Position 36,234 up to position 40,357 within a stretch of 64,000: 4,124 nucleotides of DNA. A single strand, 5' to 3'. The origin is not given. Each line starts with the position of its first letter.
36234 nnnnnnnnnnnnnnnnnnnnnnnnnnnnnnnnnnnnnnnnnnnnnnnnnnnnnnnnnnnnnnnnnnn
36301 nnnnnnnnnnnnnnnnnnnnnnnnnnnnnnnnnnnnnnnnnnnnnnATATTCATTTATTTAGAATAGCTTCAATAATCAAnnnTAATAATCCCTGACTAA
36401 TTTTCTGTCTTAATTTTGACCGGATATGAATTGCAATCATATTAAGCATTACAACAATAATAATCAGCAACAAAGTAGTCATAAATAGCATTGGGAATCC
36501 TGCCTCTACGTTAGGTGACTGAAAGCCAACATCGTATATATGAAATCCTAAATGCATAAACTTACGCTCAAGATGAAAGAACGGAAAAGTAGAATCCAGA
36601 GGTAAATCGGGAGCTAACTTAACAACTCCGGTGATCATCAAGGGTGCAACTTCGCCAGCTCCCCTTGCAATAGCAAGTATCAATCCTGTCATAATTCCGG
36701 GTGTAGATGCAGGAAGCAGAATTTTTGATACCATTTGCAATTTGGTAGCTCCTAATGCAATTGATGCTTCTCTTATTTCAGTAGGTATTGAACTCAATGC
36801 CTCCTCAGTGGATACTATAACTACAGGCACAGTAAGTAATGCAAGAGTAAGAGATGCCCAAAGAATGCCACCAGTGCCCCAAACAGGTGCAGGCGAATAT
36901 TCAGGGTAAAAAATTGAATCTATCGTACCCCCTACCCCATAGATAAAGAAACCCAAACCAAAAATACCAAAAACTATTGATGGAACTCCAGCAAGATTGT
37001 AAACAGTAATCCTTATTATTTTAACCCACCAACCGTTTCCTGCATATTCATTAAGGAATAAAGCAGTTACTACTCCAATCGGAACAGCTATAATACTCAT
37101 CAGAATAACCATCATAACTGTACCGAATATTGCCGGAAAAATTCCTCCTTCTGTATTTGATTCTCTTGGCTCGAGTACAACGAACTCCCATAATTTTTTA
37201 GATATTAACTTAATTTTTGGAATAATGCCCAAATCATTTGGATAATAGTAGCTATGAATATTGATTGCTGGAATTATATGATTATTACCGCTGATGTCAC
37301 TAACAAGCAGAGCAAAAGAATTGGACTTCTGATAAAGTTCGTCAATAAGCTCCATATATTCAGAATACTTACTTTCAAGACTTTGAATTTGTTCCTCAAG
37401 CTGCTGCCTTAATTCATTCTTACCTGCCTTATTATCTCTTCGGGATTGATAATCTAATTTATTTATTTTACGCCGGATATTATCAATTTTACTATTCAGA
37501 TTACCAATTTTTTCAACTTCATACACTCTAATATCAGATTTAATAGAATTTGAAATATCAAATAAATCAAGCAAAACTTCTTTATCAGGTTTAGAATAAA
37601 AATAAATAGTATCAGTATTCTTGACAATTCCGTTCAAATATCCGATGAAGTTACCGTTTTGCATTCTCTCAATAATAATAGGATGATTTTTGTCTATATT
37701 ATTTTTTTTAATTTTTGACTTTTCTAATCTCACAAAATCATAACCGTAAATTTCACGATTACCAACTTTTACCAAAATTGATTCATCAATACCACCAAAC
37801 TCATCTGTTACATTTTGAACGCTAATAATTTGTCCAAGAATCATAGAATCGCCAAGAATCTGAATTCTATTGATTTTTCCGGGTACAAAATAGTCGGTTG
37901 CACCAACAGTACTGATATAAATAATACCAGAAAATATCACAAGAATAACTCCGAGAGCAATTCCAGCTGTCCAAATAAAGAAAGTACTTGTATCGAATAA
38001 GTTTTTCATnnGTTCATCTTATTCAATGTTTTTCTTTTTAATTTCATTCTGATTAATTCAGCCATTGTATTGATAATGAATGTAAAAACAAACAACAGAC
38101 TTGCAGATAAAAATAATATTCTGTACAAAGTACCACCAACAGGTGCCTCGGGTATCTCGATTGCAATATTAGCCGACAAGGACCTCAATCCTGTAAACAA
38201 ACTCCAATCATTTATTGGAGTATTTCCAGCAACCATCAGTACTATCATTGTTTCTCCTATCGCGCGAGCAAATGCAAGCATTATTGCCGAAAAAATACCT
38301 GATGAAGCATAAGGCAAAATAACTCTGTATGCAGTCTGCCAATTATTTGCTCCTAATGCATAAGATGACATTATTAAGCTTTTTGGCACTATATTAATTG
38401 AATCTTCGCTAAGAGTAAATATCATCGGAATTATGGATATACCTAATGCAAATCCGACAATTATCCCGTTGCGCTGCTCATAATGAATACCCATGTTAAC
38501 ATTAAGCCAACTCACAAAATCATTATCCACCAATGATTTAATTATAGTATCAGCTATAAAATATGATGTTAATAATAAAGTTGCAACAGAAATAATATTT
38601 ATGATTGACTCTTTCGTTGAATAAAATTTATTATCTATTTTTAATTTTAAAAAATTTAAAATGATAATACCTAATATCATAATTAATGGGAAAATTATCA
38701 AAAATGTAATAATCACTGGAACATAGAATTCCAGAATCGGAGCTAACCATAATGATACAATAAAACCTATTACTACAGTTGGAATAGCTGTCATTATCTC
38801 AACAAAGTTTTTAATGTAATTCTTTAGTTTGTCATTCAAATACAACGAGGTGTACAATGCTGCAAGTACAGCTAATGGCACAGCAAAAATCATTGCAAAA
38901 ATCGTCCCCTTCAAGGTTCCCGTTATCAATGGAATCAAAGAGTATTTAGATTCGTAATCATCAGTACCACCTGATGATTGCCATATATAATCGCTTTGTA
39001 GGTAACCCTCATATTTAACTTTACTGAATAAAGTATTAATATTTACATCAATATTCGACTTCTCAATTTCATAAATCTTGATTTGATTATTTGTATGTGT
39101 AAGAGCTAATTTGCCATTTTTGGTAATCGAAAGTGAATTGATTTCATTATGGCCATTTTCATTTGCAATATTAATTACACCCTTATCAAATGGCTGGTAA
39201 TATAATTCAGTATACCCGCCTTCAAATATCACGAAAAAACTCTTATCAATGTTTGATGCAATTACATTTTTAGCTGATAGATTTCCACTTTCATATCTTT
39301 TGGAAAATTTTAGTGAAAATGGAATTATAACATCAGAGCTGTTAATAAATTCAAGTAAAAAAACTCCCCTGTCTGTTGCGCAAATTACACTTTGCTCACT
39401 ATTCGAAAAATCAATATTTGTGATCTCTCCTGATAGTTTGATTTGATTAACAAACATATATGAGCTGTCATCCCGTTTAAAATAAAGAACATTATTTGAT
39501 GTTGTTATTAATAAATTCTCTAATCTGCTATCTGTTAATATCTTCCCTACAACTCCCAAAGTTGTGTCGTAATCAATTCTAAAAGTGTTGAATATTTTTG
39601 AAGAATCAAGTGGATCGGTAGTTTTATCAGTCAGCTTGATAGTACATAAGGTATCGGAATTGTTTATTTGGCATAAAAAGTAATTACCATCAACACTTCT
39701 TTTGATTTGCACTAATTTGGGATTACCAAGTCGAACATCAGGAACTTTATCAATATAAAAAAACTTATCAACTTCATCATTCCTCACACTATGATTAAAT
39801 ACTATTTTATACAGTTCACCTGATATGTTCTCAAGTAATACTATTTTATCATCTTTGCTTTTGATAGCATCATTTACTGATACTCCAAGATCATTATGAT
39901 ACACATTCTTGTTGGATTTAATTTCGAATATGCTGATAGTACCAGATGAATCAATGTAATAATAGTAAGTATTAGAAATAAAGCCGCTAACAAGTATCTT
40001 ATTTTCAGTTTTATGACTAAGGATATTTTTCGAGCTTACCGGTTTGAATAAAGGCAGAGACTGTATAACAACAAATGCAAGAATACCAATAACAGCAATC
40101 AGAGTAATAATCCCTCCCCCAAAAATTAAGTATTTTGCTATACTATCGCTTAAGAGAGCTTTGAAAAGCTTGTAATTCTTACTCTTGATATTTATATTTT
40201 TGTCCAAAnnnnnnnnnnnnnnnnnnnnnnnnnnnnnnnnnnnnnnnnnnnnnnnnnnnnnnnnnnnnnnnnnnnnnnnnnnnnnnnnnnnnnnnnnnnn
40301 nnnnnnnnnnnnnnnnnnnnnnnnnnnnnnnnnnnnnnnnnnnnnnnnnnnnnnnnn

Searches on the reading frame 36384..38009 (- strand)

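Call 114: search_protein_families(library=pfam, proteins=[window:36384-38009:-], max_evalue=0.00001)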
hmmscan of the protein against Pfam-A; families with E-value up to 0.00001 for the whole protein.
window:36384-38009:- (542 aa): 1 family
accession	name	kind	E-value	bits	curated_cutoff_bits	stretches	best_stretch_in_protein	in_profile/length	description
PF00528.27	BPD_transp_1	-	2.7e-13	50.5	26.4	1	309-527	2-177/184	Binding-protein-dependent transport system inner membrane component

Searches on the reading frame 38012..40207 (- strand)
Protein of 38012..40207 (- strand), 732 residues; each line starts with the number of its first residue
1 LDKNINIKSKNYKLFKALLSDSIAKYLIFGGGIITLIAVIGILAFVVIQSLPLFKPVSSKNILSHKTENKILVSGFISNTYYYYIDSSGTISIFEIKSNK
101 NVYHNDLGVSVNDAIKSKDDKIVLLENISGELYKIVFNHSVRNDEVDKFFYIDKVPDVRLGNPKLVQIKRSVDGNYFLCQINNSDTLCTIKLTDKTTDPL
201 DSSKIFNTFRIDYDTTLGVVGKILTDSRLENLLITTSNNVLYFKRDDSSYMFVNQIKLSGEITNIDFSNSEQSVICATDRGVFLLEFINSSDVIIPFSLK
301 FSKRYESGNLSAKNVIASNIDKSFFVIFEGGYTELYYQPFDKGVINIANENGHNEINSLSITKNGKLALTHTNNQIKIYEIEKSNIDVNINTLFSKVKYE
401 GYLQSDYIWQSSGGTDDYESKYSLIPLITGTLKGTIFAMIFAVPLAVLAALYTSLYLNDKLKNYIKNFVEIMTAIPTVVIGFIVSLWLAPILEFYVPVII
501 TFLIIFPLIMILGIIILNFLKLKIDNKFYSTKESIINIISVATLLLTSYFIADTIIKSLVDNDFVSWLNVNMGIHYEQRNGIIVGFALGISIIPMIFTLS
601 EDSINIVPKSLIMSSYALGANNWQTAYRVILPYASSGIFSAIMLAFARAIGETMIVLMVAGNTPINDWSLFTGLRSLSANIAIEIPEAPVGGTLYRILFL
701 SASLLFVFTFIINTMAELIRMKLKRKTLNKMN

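Call 114: search_protein_families(library=pfam, proteins=[window:38012-40207:-], max_evalue=0.00001)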
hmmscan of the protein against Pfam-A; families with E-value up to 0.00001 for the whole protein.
window:38012-40207:- (732 aa): 1 family
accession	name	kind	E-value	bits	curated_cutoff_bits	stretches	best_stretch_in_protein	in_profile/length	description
PF00528.27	BPD_transp_1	-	3.4e-11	43.7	26.4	1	443-715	2-174/184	Binding-protein-dependent transport system inner membrane component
